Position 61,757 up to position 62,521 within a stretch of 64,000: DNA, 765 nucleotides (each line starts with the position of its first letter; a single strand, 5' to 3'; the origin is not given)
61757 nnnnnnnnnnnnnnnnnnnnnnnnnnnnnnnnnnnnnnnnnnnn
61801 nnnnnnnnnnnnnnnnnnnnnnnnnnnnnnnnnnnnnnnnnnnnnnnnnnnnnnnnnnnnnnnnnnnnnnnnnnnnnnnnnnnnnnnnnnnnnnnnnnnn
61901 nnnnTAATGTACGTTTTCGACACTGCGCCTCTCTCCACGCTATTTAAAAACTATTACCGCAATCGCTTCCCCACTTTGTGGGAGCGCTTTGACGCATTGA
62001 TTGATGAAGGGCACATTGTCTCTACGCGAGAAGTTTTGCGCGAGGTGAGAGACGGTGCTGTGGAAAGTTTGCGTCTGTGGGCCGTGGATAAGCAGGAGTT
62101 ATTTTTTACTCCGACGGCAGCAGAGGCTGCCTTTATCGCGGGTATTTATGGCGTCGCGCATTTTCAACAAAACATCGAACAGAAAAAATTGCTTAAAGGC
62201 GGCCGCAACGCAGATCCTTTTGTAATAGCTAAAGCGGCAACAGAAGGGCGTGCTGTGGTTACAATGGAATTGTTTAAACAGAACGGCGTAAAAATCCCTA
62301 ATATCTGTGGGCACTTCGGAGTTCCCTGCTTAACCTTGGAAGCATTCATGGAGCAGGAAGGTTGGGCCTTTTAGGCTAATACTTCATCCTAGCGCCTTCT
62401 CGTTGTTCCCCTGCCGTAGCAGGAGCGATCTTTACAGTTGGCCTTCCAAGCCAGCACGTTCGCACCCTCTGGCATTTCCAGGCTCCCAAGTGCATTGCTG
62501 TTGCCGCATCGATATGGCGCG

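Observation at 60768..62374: HTH-ImmA/IrrE plus DUF4411 two-gene module inserted between guaA and an ABC-F gene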

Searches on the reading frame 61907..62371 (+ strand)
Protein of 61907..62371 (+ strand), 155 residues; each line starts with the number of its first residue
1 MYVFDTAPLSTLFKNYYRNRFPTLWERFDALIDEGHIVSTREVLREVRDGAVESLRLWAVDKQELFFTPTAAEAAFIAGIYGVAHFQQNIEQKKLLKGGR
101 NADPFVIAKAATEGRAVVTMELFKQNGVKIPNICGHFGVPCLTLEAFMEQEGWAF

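Call 3: search_protein_families(library=pfam, proteins=[window:61907-62371:+], max_evalue=0.01)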
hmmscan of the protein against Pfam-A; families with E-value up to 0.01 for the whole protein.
window:61907-62371:+ (155 aa): 1 family
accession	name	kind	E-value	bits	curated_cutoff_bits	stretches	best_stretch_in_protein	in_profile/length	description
PF14367.12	DUF4411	-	1.7e-30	106.4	23.5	1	2-155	1-159/159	Domain of unknown function (DUF4411)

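Call 4: search_protein_families(library=padloc, proteins=[window:61907-62371:+], max_evalue=1)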
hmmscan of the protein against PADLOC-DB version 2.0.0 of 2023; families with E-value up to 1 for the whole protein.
window:61907-62371:+ (155 aa): 0 families

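Call 7: search_protein_families(library=phrogs, proteins=[window:61907-62371:+], max_evalue=0.01)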
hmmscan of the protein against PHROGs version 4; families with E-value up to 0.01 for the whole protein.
window:61907-62371:+ (155 aa): 1 family
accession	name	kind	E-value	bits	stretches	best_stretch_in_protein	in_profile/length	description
phrog_11126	-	unknown function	6.9e-18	66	1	9-152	12-160/167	-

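Call 10: search_protein_families(library=ncbifam, proteins=[window:61907-62371:+], max_evalue=0.01)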
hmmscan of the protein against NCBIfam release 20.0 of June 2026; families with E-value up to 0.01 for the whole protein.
window:61907-62371:+ (155 aa): 0 families

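Call 11: find_homologous_proteins(query=window:61907-62371:+)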
Query window:61907-62371:+ (155 aa): 1052 proteins with E <= 0.001 among 1143 candidates; the best 120 are listed.
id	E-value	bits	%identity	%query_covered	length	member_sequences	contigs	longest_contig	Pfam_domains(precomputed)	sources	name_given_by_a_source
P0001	8.2e-100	349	100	100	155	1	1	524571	PF14367.13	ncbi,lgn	ncbi:MAG: PIN domain-containing protein [Alphaproteobacteria bacterium]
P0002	7.0e-77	274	79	100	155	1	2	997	PF14367.13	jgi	jgi:hypothetical protein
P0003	1.4e-76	273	77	100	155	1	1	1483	PF14367.13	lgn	-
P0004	1.9e-76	273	79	100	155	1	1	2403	PF14367.13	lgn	-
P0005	2.6e-76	273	79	100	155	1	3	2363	PF14367.13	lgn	-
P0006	5.0e-76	272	78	100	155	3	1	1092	PF14367.13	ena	-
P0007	5.2e-76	272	78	100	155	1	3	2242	PF14367.13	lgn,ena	-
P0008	3.5e-75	269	75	100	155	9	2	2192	PF14367.13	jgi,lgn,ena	-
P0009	6.8e-75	268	75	100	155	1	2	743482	PF14367.13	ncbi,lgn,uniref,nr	ncbi:PIN domain-containing protein [Brevundimonas halotolerans]|uniref:DUF4411 family protein n=1 Ta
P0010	1.3e-74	267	75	100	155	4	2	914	PF14367.13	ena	-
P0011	6.6e-74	265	75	100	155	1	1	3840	PF14367.13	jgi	jgi:hypothetical protein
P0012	2.4e-73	263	77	100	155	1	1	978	PF14367.13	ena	-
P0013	3.4e-73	262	74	100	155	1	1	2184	PF14367.13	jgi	jgi:hypothetical protein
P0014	6.2e-73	262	76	100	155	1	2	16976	PF14367.13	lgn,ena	-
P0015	9.0e-73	261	74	100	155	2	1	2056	PF14367.13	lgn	-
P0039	1.6e-70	254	74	100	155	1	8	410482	PF14367.13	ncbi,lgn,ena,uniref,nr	ncbi:PIN domain-containing protein [Sphingomonas sp.]|uniref:PIN domain-containing protein n=1 Tax=S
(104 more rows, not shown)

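Call 21: find_encoding_contigs(protein=P0009, flank=6000, max_places=3)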
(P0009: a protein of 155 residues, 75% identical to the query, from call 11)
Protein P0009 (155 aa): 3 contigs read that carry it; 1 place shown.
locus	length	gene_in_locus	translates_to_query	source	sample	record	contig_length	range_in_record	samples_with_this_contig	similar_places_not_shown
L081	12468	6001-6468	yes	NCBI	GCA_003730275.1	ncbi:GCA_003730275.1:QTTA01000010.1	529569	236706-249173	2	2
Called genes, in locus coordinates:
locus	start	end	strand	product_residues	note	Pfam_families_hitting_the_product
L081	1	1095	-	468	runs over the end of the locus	PF01565:FAD_binding_4, PF02913:FAD-oxidase_C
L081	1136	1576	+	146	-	PF00293:NUDIX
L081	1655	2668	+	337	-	PF01145:Band_7, PF16200:Band_7_C (weak)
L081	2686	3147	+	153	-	PF01957:NfeD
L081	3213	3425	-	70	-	PF00313:CSD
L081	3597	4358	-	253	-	-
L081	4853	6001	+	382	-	PF06114:Peptidase_M78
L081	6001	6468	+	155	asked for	PF14367:DUF4411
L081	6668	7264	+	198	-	PF03330:DPBB_1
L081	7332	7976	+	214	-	PF13521:AAA_28 (weak), PF02223:Thymidylate_kin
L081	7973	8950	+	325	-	PF13177:DNA_pol3_delta2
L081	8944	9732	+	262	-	PF01026:TatD_DNase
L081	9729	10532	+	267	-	PF00753:Lactamase_B (weak), PF12706:Lactamase_B_2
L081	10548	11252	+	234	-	PF03358:FMN_red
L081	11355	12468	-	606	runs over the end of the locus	-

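Call 22: find_encoding_contigs(protein=P0039, flank=6000, max_places=3)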
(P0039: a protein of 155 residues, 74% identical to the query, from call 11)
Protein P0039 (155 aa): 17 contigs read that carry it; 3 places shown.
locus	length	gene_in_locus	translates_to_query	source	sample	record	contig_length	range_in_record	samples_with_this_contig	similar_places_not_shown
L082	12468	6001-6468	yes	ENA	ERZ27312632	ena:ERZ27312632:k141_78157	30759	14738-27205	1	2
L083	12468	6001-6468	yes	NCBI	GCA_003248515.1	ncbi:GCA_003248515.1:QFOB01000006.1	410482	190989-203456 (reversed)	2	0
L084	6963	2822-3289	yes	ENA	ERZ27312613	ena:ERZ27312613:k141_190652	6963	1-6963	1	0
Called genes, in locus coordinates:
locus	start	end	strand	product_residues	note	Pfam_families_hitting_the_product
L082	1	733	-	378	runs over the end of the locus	PF14559:TPR_19 (faint), PF13432:TPR_16 (weak)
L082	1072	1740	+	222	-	-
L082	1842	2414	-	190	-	PF00691:OmpA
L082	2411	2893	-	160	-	-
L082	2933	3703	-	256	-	PF00149:Metallophos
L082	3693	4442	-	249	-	-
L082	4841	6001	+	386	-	PF06114:Peptidase_M78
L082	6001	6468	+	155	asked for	PF14367:DUF4411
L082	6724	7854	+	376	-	PF13406:SLT_2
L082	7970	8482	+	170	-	PF03330:DPBB_1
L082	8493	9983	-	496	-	-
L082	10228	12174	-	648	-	PF06480:FtsH_ext, PF06068:TIP49 (faint), PF00004:AAA, PF07728:AAA_5 (weak), PF17862:AAA_lid_3, PF01434:Peptidase_M41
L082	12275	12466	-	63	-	-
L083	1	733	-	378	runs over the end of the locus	PF14559:TPR_19 (faint), PF13432:TPR_16 (weak)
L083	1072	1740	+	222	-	-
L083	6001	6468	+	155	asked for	PF14367:DUF4411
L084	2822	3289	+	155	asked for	PF14367:DUF4411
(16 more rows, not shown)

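Call 31: search_dna_similar(query=window:61907-62371:+, collection=phages, mode=protein, max_rows=25)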
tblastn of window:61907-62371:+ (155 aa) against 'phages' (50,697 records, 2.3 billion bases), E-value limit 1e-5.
Records with a match: 1; places in all: 1; records where one place covers at least 80% of the query: 1.
Best place of each record, by identity: <60% 1.
By first word of the organism name: Bacteriophage 1.
By host as written in the record: - 1.
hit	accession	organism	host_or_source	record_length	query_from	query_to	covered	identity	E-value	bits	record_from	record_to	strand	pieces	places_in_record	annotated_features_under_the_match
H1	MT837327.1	Bacteriophage sp.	human fecal samples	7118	2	155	99%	31.4%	2e-16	80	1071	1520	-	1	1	record has no annotation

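Call 32: search_dna_similar(query=window:61907-62371:+, collection=plasmids, mode=protein, max_rows=25)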
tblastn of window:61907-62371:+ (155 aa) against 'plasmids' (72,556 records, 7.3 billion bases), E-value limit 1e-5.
Records with a match: 11; places in all: 11; records where one place covers at least 80% of the query: 11.
Best place of each record, by identity: 60-80% 4; <60% 7.
By first word of the organism name: Pseudosulfitobacter 3; Enterobacter 3; Rhizobium 1; Burkholderia 1; Methylorubrum 1; Bradyrhizobium 1; Arthrobacter 1.
By predicted mobility (MOB-suite, as given by PLSDB): conjugative 6; non-mobilizable 4; mobilizable 1.
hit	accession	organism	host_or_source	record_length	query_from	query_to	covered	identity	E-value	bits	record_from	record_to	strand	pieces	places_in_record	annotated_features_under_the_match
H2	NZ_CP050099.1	Rhizobium leguminosarum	Trifolium pratense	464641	1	155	100%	65.2%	9e-66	223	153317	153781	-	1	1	PIN domain-containing protein | XRE family transcriptional regulator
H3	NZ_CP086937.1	Pseudosulfitobacter pseudonitzschiae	Skeletonema costatum,The surface ...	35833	2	155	99%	61.0%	2e-56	196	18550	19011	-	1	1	PIN domain-containing protein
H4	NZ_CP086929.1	Pseudosulfitobacter pseudonitzschiae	Skeletonema costatum,The surface ...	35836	2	155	99%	61.0%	2e-56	196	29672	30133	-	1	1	PIN domain-containing protein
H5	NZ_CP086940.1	Pseudosulfitobacter pseudonitzschiae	Skeletonema costatum,The surface ...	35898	2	155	99%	61.0%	2e-56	196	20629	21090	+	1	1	PIN domain-containing protein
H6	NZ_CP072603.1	Burkholderia latens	Homo sapiens,sputum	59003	27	155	83%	55.0%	8e-40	149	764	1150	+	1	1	PIN domain-containing protein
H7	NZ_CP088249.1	Methylorubrum sp. B1-46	single cell,human skin swab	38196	1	155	100%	32.7%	5e-16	81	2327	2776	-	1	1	DUF4411 family protein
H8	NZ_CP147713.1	Bradyrhizobium septentrionale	Glycine max,cell culture,Root nodule ...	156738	2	155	99%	31.6%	8e-17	83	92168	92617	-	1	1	DUF4411 family protein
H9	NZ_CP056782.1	Enterobacter pasteurii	bacterial culture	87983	2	150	96%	31.6%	3e-12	70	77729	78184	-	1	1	DUF4411 family protein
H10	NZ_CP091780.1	Enterobacter mori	Pure isolate,freshwater stream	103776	2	150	96%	31.6%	7e-12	69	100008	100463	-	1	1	DUF4411 family protein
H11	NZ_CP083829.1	Enterobacter kobei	Homo sapiens,Secretion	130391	2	150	96%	31.0%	4e-11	67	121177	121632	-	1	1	DUF4411 family protein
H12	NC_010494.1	Arthrobacter sp. AK-1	-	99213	2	155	99%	29.4%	1e-10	66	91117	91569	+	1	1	DUF4411 family protein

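Call 33: get_annotated_region(hit=H2, flank=5000)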
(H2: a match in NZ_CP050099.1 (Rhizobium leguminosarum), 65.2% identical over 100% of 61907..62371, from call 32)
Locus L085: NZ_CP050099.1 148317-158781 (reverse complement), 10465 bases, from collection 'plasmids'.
description: Rhizobium leguminosarum bv. trifolii strain 9B plasmid pRL9b5, complete sequence
organism: Rhizobium leguminosarum (NCBI taxid 386)
taxonomy: Bacteria; Pseudomonadota; Alphaproteobacteria; Hyphomicrobiales; Rhizobiaceae; Rhizobium; Rhizobium leguminosarum
host: -; source: Trifolium pratense; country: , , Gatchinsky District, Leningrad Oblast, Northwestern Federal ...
typing (MOB-suite, as given by PLSDB): non-mobilizable
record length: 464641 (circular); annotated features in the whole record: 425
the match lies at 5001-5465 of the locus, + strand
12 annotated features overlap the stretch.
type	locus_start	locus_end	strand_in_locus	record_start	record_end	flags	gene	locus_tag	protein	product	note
CDS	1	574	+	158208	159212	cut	-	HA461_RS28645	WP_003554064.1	ABC transporter permease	GO:0055085 - transmembrane transport [Evidence IEA]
CDS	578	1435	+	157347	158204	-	-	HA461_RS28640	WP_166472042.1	ABC transporter permease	-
CDS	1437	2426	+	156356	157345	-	-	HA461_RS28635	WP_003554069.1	ABC transporter ATP-binding protein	-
CDS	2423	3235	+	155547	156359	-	-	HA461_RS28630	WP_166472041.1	ABC transporter ATP-binding protein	-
CDS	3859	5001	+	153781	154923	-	-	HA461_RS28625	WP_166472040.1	XRE family transcriptional regulator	-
CDS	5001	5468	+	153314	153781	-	-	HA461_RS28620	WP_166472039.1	PIN domain-containing protein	-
CDS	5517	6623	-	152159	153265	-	-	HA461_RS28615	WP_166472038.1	DUF4062 domain-containing protein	-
CDS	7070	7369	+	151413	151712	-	-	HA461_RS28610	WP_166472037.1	hypothetical protein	-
CDS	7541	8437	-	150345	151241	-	-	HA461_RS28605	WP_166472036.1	GGDEF domain-containing protein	-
CDS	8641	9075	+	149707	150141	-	-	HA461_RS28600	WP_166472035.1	hypothetical protein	-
CDS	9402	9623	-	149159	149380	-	-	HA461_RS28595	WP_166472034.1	hypothetical protein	-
CDS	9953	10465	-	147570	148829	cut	-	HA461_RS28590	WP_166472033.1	amidohydrolase family protein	-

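Call 34: get_annotated_region(hit=H3, flank=5000)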
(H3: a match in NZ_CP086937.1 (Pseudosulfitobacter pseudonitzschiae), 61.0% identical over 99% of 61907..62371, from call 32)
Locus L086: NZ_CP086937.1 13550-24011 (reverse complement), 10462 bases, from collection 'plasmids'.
description: Pseudosulfitobacter pseudonitzschiae strain SC1-30 plasmid P7, complete sequence
organism: Pseudosulfitobacter pseudonitzschiae (NCBI taxid 1402135)
taxonomy: Bacteria; Pseudomonadota; Alphaproteobacteria; Rhodobacterales; Roseobacteraceae; Pseudosulfitobacter; Pseudosulfitobacter pseudonitzschiae
host: -; source: Skeletonema costatum,The surface seawater at the Pearl River Estuary; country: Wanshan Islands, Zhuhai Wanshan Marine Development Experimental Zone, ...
typing (MOB-suite, as given by PLSDB): conjugative; replicon rep_cluster_784; relaxase MOBQ,MOBQ; mating-pair formation MPF_T
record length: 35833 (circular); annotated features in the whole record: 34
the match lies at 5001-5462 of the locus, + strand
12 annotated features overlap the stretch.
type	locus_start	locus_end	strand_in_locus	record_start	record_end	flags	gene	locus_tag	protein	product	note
CDS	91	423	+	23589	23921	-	-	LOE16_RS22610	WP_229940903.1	hypothetical protein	-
CDS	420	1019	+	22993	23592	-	-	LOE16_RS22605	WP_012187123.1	recombinase family protein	GO:0006310 - DNA recombination [Evidence IEA]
CDS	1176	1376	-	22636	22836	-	-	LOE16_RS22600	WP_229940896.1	hypothetical protein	-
CDS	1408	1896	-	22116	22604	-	-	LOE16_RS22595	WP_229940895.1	hypothetical protein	-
CDS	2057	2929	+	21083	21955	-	-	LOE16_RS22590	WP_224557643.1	LysR family transcriptional regulator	GO:0006355 - regulation of DNA-templated transcription [Evidence IEA]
CDS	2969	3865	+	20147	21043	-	-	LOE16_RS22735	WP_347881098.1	recombinase family protein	GO:0006310 - DNA recombination [Evidence IEA]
CDS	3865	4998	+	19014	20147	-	-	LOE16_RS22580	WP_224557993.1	ImmA/IrrE family metallo-endopeptidase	-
CDS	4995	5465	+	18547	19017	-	-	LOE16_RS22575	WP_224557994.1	PIN domain-containing protein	-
CDS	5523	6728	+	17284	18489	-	-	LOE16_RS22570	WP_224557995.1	Swt1 family HEPN domain-containing protein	-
CDS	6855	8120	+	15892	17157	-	dcm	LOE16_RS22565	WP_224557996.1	DNA (cytosine-5-)-methyltransferase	GO:0006304 - DNA modification [Evidence IEA]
CDS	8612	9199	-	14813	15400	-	-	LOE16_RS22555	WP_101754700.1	recombinase family protein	GO:0006310 - DNA recombination [Evidence IEA]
CDS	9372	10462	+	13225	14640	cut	-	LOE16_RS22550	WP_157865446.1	Mu transposase C-terminal domain-containing protein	-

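Call 35: get_annotated_region(hit=H9, flank=4000)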
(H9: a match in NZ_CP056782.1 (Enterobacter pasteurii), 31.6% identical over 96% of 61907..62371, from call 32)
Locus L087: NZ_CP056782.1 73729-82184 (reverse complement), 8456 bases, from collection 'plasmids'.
description: Enterobacter pasteurii strain D41-sc-1712200 plasmid p1, complete sequence
organism: Enterobacter pasteurii (NCBI taxid 3029761)
taxonomy: Bacteria; Pseudomonadota; Gammaproteobacteria; Enterobacterales; Enterobacteriaceae; Enterobacter; Enterobacter pasteurii
host: -; source: bacterial culture; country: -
typing (MOB-suite, as given by PLSDB): non-mobilizable; replicon IncFIB,IncFII
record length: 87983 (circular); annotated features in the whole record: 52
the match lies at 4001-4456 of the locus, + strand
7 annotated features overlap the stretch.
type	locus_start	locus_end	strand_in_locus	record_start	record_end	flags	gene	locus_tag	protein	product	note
CDS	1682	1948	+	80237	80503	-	-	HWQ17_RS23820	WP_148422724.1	DUF1778 domain-containing protein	-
CDS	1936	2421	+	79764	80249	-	-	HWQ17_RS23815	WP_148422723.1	GNAT family N-acetyltransferase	-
CDS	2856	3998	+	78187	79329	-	-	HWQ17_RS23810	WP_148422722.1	XRE family transcriptional regulator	-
CDS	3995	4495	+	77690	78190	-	-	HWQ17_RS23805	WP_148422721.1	DUF4411 family protein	-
CDS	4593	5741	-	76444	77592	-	-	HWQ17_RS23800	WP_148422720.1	hypothetical protein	-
CDS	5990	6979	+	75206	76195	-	-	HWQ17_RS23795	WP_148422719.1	tyrosine-type recombinase/integrase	GO:0015074 - DNA integration [Evidence IEA]; GO:0006310 - DNA recombination [Evidence IEA]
CDS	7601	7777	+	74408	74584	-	-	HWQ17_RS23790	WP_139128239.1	PepSY domain-containing protein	-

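Call 46: find_related_loci(query=A2, collection=metagenome_contigs, flank=6000)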
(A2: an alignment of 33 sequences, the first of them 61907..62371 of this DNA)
Query A2 (155 aa) in metagenome_contigs; peptide patterns used: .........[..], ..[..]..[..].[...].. (x = any residue, [..] = any of these).
499 stretches matched a pattern; 439 encode a relative of the query (tblastn E <= 1e-3); the best 80 are kept; 80 distinct loci.
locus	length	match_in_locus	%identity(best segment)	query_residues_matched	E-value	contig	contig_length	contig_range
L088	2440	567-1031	77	1-155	6e-83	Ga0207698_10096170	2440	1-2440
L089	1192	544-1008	75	1-155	4e-87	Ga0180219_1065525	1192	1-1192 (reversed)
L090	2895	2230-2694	77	1-155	5e-82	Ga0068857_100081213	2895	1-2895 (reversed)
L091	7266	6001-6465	74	1-155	1e-79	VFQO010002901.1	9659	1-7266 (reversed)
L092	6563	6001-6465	74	1-155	9e-78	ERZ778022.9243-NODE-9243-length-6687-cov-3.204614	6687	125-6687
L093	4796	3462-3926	74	1-155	1e-77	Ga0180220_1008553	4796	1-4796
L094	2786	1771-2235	72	1-155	2e-78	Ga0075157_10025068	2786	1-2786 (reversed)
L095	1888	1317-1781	72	1-155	2e-80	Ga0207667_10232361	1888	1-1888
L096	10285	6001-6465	73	1-155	4e-77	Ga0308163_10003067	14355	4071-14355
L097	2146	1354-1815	73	2-155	3e-79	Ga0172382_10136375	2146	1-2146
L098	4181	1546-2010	71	1-155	2e-76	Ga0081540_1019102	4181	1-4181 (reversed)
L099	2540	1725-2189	73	1-155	1e-77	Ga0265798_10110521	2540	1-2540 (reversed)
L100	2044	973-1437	69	1-155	2e-78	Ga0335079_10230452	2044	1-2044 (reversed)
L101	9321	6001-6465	72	1-155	9e-76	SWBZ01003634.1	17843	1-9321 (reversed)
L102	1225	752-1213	72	2-155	6e-81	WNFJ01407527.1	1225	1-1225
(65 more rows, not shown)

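Call 49: predict_structure(alignment_id=A2)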
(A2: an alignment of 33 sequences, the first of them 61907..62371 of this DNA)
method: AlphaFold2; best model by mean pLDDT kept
length: 155 residues; sequences in the alignment: 33
mean_pLDDT: 89.9   pTM: 0.86
mean pLDDT of the five models: 89.9, 89.9, 88.2, 86.6, 85.8
residues with pLDDT >= 90: 120; 70-90: 25; 50-70: 4; < 50: 6
segments of 3 or more residues with pLDDT < 50: 94-99
pLDDT, mean of each block of 10 residues (from residue 1): 96 93 93 96 93 95 94 95 84 52 93 97 82 95 95 81
secondary structure, 60 per line:
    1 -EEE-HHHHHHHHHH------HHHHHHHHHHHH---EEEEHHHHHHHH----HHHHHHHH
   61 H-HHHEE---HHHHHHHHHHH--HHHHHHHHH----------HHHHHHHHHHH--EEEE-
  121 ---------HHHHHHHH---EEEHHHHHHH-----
elements in order: E2-4 H6-15 H22-33 E37-40 H41-48 H53-61 H71-81 H84-92 H103-113 E116-119 H130-137 E141-143 H144-150

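Call 53: search_solved_structures(query=A2, max_evalue=1, show_alignments=1)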
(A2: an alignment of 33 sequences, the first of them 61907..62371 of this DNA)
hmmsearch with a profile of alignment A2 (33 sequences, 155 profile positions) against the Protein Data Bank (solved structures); distinct sequences matched with E-value up to 1: 2.
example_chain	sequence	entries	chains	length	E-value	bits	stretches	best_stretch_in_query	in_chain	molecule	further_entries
9vzy_D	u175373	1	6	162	2.4e-19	72.8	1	2-155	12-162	DUF4411 family protein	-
9vzz_A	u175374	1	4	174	3.3e-18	69.1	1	2-155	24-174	DUF4411 family protein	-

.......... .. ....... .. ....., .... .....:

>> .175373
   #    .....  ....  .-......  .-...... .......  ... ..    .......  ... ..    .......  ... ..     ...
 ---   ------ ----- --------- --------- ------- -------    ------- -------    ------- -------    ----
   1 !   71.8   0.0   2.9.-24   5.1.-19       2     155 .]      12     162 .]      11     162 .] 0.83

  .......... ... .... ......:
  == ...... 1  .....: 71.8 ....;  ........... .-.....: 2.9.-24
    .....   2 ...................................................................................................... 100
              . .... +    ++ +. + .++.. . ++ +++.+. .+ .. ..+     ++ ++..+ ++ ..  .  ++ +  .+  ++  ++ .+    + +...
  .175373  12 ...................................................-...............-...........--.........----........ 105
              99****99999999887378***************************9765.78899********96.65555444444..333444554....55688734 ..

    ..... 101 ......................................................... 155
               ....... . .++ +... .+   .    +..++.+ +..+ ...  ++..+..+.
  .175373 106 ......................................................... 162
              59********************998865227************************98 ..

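Call 54: fold_search(model_id=the predicted structure, library=pdb)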
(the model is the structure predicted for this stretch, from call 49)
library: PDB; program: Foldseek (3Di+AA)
matches with E <= 10: 312; with E <= 0.001: 8
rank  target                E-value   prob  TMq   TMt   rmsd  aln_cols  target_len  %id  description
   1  3h87_B                5.0e-04  1.00  0.56  0.62   5.4       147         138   16  Rv0301 Rv0300 Toxin Antitoxin Complex from Mycobacterium tuberculosis (released 2009-05-05)
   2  5sv2                  6.1e-04  1.00  0.53  0.59   5.8       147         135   14  Toxin VapC21 from Mycobacterium tuberculosis (released 2016-09-14)
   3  3zvk_B                6.8e-04  1.00  0.52  0.59   5.5       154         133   15  Crystal structure of VapBC2 from Rickettsia felis bound to a DNA fragment from their promoter (released 2011-12-14)
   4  9h6a_A                7.3e-04  1.00  0.53  0.61   5.3       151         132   15  Crystal structure of the E. coli F-plasmid VapBC toxin-antitoxin complex (released 2024-12-18)
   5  6a7v_A                7.3e-04  1.00  0.53  0.59   5.8       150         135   14  Crystal structure of Mycobacterium tuberculosis VapBC11 toxin-antitoxin complex (released 2018-10-10)
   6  5ecw_A                7.3e-04  1.00  0.50  0.57   5.7       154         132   15  Structure of the Shigella flexneri VapC mutant D7A (released 2016-02-17)
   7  1y82_B                7.7e-04  1.00  0.59  0.62   5.0       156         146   12  Conserved hypothetical protein Pfu-367848-001 from Pyrococcus furiosus (released 2005-01-25)
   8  5ed0_A                7.7e-04  1.00  0.51  0.58   5.6       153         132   14  Structure of the Shigella flexneri VapC mutant D7N (released 2016-02-17)
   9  4chg_A                1.0e-03  1.00  0.58  0.66   5.6       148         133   16  Crystal structure of VapBC15 complex from Mycobacterium tuberculosis (released 2014-11-12)
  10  5ecd_A                1.2e-03  1.00  0.52  0.60   5.7       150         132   15  Structure of the Shigella flexneri VapC mutant D98N crystal form 1 (released 2016-02-17)
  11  2bsq_A                1.3e-03  1.00  0.53  0.57   6.2       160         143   13  FitAB bound to DNA (released 2006-08-24)
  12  2bsq_B                1.3e-03  1.00  0.49  0.54   6.4       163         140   14  FitAB bound to DNA (released 2006-08-24)
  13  6a7v_C                1.5e-03  1.00  0.53  0.57   5.9       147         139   12  Crystal structure of Mycobacterium tuberculosis VapBC11 toxin-antitoxin complex (released 2018-10-10)
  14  3zvk_A                1.6e-03  1.00  0.50  0.57   5.7       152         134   16  Crystal structure of VapBC2 from Rickettsia felis bound to a DNA fragment from their promoter (released 2011-12-14)
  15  3zvk_C                1.7e-03  1.00  0.51  0.59   5.6       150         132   17  Crystal structure of VapBC2 from Rickettsia felis bound to a DNA fragment from their promoter (released 2011-12-14)
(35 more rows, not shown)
